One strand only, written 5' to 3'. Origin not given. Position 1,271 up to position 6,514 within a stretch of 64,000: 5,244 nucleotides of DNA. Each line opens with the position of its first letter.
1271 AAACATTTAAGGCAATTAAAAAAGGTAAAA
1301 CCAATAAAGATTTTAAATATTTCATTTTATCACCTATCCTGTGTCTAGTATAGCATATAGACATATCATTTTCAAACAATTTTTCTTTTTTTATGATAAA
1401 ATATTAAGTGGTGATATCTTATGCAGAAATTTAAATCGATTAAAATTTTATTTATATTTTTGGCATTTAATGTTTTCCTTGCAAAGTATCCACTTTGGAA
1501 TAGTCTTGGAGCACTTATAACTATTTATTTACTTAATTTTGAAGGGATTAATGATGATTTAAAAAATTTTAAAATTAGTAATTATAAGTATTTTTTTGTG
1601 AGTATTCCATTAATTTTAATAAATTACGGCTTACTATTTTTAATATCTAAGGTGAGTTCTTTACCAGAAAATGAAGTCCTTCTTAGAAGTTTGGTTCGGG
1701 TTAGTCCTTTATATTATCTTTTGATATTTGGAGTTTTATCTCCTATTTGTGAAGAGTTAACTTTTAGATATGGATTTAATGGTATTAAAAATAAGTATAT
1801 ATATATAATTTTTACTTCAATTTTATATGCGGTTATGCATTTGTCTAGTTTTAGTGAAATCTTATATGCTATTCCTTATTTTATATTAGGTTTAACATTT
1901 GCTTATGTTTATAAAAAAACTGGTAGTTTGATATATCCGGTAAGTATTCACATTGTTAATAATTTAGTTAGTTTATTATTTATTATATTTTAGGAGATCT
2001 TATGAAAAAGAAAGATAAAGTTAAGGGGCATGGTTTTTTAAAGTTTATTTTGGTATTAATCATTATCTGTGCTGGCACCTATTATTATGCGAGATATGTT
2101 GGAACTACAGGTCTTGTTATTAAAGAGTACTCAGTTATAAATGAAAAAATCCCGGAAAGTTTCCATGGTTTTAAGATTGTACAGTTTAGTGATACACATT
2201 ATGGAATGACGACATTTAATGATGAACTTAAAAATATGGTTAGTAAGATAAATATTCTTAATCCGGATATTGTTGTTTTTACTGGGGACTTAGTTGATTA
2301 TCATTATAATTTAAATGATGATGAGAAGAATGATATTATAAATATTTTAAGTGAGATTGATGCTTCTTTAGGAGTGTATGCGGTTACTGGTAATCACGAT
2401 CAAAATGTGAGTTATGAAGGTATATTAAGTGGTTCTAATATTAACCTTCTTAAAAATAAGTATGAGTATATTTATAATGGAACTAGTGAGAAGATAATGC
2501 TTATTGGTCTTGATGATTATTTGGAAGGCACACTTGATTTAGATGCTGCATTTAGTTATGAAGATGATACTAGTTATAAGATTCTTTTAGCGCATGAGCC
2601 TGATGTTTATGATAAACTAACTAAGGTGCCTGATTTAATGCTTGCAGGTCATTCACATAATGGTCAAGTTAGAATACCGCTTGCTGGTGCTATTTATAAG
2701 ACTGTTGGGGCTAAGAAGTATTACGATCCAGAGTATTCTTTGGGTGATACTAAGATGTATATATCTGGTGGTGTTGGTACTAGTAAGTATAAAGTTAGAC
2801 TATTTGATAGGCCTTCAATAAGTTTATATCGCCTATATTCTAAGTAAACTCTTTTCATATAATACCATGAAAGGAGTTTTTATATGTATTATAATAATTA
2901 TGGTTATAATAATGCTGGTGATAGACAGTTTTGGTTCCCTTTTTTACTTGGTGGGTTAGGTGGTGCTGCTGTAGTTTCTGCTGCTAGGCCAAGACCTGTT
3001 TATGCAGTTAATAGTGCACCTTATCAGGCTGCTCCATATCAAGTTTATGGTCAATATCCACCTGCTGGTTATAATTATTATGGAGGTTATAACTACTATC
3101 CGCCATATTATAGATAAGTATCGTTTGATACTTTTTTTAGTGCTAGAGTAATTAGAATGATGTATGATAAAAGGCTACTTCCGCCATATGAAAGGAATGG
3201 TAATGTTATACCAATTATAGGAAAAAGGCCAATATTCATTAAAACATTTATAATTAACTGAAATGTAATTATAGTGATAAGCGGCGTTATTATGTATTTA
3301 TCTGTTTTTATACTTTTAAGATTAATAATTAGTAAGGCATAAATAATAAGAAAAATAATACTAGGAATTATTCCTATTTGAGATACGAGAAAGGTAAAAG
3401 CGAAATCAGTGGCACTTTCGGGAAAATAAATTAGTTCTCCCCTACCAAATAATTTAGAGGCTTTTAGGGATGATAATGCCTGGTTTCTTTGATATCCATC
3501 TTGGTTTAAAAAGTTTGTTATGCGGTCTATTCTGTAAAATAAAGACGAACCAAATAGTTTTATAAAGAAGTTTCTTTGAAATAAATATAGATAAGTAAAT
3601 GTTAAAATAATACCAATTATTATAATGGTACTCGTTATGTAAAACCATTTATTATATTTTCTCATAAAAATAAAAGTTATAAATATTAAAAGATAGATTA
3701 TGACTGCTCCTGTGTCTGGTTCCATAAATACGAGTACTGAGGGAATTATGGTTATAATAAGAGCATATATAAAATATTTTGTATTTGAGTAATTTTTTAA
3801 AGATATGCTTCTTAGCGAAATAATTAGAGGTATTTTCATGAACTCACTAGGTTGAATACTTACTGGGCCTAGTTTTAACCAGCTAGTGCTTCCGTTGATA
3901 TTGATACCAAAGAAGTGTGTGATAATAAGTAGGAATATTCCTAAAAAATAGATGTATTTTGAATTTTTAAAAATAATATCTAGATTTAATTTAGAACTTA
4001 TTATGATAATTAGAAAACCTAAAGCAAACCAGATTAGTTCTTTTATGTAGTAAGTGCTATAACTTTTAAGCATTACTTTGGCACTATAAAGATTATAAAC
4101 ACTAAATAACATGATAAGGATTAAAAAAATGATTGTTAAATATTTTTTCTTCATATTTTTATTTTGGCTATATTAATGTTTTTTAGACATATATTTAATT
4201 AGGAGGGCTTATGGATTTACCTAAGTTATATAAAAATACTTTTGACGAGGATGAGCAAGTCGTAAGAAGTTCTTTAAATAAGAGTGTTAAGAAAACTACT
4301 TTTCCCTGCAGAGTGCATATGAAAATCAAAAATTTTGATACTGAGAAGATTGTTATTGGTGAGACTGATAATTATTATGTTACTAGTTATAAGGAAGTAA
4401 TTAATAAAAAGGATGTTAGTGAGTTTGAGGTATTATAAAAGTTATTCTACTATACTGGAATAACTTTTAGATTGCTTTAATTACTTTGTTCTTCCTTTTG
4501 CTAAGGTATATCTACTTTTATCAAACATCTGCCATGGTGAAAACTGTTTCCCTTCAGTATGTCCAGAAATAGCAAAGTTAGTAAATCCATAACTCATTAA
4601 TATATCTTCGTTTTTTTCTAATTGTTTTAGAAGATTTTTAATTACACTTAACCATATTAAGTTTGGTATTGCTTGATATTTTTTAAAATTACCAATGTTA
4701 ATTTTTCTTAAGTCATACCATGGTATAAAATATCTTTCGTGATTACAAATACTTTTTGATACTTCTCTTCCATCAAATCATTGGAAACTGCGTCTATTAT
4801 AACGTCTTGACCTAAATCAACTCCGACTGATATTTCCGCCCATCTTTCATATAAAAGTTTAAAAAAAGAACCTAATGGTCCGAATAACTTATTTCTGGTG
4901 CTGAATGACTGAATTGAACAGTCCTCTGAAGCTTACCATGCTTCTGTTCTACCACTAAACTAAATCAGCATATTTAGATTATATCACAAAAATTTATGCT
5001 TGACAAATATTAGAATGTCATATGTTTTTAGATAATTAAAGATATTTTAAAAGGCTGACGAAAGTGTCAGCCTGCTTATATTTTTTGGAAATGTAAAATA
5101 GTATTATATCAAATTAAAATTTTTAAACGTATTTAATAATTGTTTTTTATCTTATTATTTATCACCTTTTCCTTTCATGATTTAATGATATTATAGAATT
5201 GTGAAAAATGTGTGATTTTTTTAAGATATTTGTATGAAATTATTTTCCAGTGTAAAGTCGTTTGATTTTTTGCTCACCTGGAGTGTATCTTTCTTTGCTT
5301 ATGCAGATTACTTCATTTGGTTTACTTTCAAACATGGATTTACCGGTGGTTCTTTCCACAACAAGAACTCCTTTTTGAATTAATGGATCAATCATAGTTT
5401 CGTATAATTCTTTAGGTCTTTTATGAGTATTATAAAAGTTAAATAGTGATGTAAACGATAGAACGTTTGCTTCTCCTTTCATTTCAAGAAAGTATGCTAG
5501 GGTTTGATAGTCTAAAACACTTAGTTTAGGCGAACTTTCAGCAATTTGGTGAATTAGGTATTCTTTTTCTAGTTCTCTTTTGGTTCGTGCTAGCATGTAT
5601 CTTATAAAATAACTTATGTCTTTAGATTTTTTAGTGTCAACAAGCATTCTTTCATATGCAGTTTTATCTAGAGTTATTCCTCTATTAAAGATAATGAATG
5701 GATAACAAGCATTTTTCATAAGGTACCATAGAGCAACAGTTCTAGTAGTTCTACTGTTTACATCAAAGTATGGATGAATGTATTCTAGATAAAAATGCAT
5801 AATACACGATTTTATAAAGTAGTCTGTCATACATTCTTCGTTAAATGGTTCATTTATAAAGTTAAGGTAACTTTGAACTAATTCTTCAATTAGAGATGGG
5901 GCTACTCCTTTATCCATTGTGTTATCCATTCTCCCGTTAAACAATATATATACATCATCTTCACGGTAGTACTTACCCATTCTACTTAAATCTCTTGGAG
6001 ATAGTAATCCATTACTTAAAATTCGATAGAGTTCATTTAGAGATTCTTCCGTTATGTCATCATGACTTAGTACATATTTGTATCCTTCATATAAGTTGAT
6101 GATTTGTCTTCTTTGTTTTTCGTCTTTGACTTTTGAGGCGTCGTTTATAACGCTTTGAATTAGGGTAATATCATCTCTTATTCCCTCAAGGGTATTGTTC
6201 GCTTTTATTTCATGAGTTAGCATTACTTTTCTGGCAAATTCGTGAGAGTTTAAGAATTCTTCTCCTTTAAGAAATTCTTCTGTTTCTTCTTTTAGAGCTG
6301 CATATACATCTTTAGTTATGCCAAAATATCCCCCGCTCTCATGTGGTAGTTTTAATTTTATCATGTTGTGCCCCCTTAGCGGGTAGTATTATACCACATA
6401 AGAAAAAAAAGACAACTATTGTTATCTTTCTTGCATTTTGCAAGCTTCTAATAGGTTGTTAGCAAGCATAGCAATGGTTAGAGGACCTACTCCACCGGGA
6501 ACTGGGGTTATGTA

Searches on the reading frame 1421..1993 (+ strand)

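Call 33: search_protein_families(library=pfam, proteins=[window:1421-1993:+], max_evalue=0.0001)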
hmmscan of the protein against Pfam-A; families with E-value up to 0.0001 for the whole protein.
window:1421-1993:+ (190 aa): 1 family
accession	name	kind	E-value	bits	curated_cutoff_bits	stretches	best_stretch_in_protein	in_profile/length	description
PF02517.21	Rce1-like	-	7.6e-18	65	22.4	1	95-183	3-93/93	Type II CAAX prenyl endopeptidase Rce1-like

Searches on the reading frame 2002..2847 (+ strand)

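Call 33: search_protein_families(library=pfam, proteins=[window:2002-2847:+], max_evalue=0.0001)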
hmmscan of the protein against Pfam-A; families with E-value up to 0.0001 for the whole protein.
window:2002-2847:+ (281 aa): 2 families
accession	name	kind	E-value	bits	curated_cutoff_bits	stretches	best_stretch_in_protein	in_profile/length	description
PF00149.33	Metallophos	-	1.3e-12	49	21.5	1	57-220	1-190/191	Calcineurin-like phosphoesterase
PF12850.12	Metallophos_2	-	4.5e-06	27.2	27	1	58-223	2-121/154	Calcineurin-like phosphoesterase superfamily domain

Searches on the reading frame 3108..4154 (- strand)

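Call 33: search_protein_families(library=pfam, proteins=[window:3108-4154:-], max_evalue=0.0001)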
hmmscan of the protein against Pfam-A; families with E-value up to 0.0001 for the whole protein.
window:3108-4154:- (348 aa): 1 family
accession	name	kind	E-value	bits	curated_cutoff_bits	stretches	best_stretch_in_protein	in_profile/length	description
PF01098.24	FTSW_RODA_SPOVE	-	1.2e-50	172.9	26.4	1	8-339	11-348/356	Cell cycle protein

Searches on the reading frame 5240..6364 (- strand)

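Call 33: search_protein_families(library=pfam, proteins=[window:5240-6364:-], max_evalue=0.0001)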
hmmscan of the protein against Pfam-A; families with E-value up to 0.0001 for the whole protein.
window:5240-6364:- (374 aa): 1 family
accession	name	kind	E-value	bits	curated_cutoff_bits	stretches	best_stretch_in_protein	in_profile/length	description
PF02661.23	Fic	-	5.1e-08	34.1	24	1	104-215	2-93/93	Fic/DOC family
